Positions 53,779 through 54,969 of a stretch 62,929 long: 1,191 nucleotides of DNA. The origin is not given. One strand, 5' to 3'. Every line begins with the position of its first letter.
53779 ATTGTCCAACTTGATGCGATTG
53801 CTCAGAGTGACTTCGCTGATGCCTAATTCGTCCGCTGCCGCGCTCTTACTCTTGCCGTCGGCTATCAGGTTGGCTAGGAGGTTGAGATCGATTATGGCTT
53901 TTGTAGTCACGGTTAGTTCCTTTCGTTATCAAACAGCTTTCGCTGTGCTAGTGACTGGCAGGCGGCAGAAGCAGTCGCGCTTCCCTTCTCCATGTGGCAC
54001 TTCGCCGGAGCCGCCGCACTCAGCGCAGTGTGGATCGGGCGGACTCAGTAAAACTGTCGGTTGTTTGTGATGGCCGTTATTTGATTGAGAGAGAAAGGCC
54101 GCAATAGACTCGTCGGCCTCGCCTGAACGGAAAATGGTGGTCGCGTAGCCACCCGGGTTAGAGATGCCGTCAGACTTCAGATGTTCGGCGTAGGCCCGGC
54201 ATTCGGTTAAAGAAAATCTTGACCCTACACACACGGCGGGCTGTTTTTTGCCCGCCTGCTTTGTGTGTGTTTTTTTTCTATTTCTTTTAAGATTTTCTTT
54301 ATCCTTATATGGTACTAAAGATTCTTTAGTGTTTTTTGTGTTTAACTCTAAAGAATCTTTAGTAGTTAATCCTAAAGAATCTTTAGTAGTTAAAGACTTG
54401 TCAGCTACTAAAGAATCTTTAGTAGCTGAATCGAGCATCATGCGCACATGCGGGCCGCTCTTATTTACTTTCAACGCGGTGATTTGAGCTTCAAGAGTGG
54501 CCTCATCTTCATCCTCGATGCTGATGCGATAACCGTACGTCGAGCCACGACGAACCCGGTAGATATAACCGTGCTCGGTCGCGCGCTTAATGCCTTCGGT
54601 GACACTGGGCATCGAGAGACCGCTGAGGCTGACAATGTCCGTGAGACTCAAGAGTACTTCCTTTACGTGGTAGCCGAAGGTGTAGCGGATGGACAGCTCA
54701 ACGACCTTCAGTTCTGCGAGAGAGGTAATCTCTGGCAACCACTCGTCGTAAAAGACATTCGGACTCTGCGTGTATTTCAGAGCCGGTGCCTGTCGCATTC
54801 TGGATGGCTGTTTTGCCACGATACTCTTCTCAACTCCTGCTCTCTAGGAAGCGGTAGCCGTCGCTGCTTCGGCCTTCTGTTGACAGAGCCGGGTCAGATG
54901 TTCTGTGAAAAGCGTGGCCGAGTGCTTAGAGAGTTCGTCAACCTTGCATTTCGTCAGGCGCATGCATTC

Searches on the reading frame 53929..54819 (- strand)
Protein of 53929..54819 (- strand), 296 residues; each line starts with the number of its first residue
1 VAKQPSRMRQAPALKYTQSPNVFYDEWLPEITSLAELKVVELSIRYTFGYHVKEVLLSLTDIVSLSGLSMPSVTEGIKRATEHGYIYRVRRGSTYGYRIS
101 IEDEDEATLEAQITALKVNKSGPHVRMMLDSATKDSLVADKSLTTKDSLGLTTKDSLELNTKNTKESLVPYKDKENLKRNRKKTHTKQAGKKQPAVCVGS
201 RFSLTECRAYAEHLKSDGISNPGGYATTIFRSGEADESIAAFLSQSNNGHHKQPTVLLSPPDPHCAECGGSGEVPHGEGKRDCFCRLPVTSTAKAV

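Call 6: search_protein_families(library=pfam, proteins=[window:53929-54819:-], max_evalue=0.1)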
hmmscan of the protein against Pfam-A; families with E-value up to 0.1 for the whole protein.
window:53929-54819:- (296 aa): 3 families
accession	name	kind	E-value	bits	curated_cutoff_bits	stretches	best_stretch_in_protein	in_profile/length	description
PF04492.19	Phage_rep_O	-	0.0035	18.3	28.7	1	16-90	9-83/95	Bacteriophage replication protein O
PF01545.26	Cation_efflux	-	0.046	13.9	26.6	1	45-83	58-97/198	Cation efflux family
PF12802.13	MarR_2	-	0.094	13.3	27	0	57-90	21-54/61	MarR family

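Call 7: search_protein_families(library=phrogs, proteins=[window:53929-54819:-], max_evalue=0.1)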
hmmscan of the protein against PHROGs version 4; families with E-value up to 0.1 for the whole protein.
window:53929-54819:- (296 aa): 6 families
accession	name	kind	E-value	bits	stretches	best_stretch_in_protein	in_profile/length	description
phrog_678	-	DNA, RNA and nucleotide metabolism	1.9e-08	35.3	1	16-188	32-208/346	replication initiation O-like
phrog_18020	-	DNA, RNA and nucleotide metabolism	0.00033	21.5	1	17-120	15-120/248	replication initiation O-like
phrog_21732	-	unknown function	0.00069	20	1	16-104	8-94/360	-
phrog_8102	-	DNA, RNA and nucleotide metabolism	0.0045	17.1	1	39-118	38-125/337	replication initiation protein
phrog_277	-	DNA, RNA and nucleotide metabolism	0.0054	17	1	34-212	47-215/318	replication initiation O-like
phrog_29395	-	unknown function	0.032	14.2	1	69-129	35-95/531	-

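Call 41: search_protein_families(library=ncbifam, proteins=[window:53929-54819:-], max_evalue=0.1)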
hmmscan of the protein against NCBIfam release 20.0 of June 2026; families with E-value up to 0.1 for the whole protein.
window:53929-54819:- (296 aa): 1 family
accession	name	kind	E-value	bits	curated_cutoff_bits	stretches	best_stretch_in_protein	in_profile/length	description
TIGR01610.1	phage_O_Nterm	equivalog_domain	0.087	13.3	45.5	0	33-90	24-81/95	phage replication protein O, N-terminal domain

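Call 60: find_homologous_proteins(query=window:53929-54819:-, max_evalue=0.00001)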
Query window:53929-54819:- (296 aa): 107 proteins with E <= 0.00001 among 893 candidates.
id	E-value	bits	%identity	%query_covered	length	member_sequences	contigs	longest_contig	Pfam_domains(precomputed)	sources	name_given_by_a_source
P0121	2.3e-194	662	100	100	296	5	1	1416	-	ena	-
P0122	9.3e-49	184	49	70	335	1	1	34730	-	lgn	-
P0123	5.9e-48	181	46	80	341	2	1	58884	-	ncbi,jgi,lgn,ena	-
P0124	5.9e-36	142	46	63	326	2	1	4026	-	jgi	jgi:hypothetical protein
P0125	4.9e-34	136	43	58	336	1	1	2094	-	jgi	jgi:hypothetical protein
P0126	1.4e-26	111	38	55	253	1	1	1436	PF04492.20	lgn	-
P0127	3.8e-26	110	42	61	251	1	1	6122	PF04492.20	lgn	-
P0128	1.8e-25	108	40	55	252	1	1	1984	PF04492.20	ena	-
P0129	3.7e-25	107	38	56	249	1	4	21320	PF04492.20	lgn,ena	-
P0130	4.7e-25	106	53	32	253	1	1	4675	PF04492.20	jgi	jgi:hypothetical protein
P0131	1.4e-24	105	53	32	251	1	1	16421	PF04492.20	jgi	jgi:hypothetical protein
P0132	1.8e-24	104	40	51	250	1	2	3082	PF04492.20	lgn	-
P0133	4.0e-24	103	51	32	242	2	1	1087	PF04492.20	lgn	-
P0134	6.9e-24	103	56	27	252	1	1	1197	PF04492.20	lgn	-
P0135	1.4e-23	101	41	57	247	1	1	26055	PF04492.20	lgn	-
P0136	5.4e-23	100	40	31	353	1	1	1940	PF04492.20,PF11638.14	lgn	-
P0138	1.4e-18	85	36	68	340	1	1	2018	PF04492.20,PF13730.13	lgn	-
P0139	5.8e-18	83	30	92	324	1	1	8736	PF04492.20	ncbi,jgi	jgi:hypothetical protein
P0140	2.3e-17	81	30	92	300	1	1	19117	PF04492.20,PF13730.13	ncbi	-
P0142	2.9e-16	78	42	35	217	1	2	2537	PF04492.20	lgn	-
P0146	2.2e-15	75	44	44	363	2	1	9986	PF04492.20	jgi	jgi:hypothetical protein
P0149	5.1e-15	73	44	41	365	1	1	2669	PF04492.20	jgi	jgi:hypothetical protein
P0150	5.3e-15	73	29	90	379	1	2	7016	PF04492.20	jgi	jgi:hypothetical protein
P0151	6.8e-15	73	31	85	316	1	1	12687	PF04492.20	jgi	jgi:hypothetical protein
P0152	7.8e-15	73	46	39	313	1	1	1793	PF13730.13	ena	-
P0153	8.6e-15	73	48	30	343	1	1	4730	PF13730.13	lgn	-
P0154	1.1e-14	72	46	41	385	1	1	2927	PF04492.20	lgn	-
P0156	1.6e-14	72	47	39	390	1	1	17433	PF04492.20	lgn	-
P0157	2.4e-14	71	49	30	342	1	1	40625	PF13730.13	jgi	jgi:Helix-turn-helix domain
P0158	3.4e-14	71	48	35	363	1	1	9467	PF04492.20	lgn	-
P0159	3.6e-14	71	44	36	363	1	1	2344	PF04492.20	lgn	-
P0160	4.5e-14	70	46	35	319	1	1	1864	PF04492.20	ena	-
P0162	8.2e-14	69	53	27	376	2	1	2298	PF04492.20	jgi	jgi:hypothetical protein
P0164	9.2e-14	69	49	31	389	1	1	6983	PF04492.20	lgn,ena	-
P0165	9.5e-14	69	29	90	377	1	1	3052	PF04492.20,PF13730.13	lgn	-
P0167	1.2e-13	69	45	44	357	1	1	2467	PF04492.20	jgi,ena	jgi:hypothetical protein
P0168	2.7e-13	68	43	44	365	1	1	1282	PF04492.20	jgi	jgi:hypothetical protein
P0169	3.2e-13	68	52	27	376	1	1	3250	PF04492.20,PF13730.13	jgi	jgi:predicted transcriptional regulator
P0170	3.9e-13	67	53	27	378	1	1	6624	PF04492.20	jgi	jgi:hypothetical protein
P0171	4.4e-13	67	49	31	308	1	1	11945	PF04492.20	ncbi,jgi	jgi:hypothetical protein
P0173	4.9e-13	67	31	77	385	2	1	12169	PF04492.20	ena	-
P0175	7.5e-13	66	32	86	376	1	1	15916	PF13730.13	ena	-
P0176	8.2e-13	66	28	91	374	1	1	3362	PF04492.20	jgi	jgi:DNA-binding Lrp family transcriptional regulator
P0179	1.1e-12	66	49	31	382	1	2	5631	PF04492.20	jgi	jgi:hypothetical protein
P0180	1.4e-12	65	55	27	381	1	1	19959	PF04492.20,PF13730.13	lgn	-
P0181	1.4e-12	65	42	48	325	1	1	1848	PF04492.20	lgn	-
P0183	1.7e-12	65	52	23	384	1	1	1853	PF04492.20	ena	-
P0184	2.4e-12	65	48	35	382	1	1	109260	PF04492.20,PF13730.13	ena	-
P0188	4.8e-12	64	61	20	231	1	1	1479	PF04492.20,PF13412.13,PF13730.13,PF13545.13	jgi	-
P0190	7.5e-12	63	29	90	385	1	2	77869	PF04492.20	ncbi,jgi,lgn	jgi:hypothetical protein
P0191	8.2e-12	63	30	90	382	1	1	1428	PF04492.20,PF13730.13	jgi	jgi:predicted transcriptional regulator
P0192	8.4e-12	63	55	27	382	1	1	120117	PF04492.20,PF13730.13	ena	-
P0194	9.6e-12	63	49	32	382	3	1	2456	PF04492.20,PF13730.13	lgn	-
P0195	1.2e-11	62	29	85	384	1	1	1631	PF04492.20,PF13730.13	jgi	jgi:predicted transcriptional regulator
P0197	1.4e-11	62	48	32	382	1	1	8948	PF04492.20,PF13730.13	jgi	jgi:predicted transcriptional regulator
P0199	1.9e-11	62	52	27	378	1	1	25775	PF04492.20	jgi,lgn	jgi:DNA-binding MarR family transcriptional regulator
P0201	2.5e-11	61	63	20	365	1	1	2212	PF04492.20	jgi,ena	jgi:hypothetical protein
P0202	2.9e-11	61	48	31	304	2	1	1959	PF13412.13,PF13730.13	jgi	jgi:DNA-binding Lrp family transcriptional regulator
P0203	3.6e-11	61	49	32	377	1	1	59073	PF04492.20,PF13730.13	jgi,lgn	jgi:hypothetical protein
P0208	1.2e-10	59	48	31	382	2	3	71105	PF04492.20,PF13730.13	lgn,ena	-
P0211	2.0e-10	58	44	34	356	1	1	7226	PF13730.13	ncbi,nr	ncbi:MAG TPA: helix-turn-helix domain-containing protein [Pyrinomonadaceae bacterium]|nr:helix-turn-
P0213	5.8e-10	57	51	27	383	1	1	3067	PF04492.20,PF13730.13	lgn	-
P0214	6.1e-10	57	48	31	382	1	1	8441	PF04492.20,PF13730.13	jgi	jgi:hypothetical protein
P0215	6.3e-10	57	48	26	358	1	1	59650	PF13730.13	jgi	jgi:hypothetical protein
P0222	1.0e-8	53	34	62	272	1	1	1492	PF13730.13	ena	-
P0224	1.1e-6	46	29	56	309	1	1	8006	PF04492.20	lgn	-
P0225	1.5e-6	46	29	56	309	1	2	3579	PF04492.20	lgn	-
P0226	4.4e-6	44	32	51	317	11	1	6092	PF04492.20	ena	-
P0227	6.7e-6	44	39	26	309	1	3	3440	PF04492.20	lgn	-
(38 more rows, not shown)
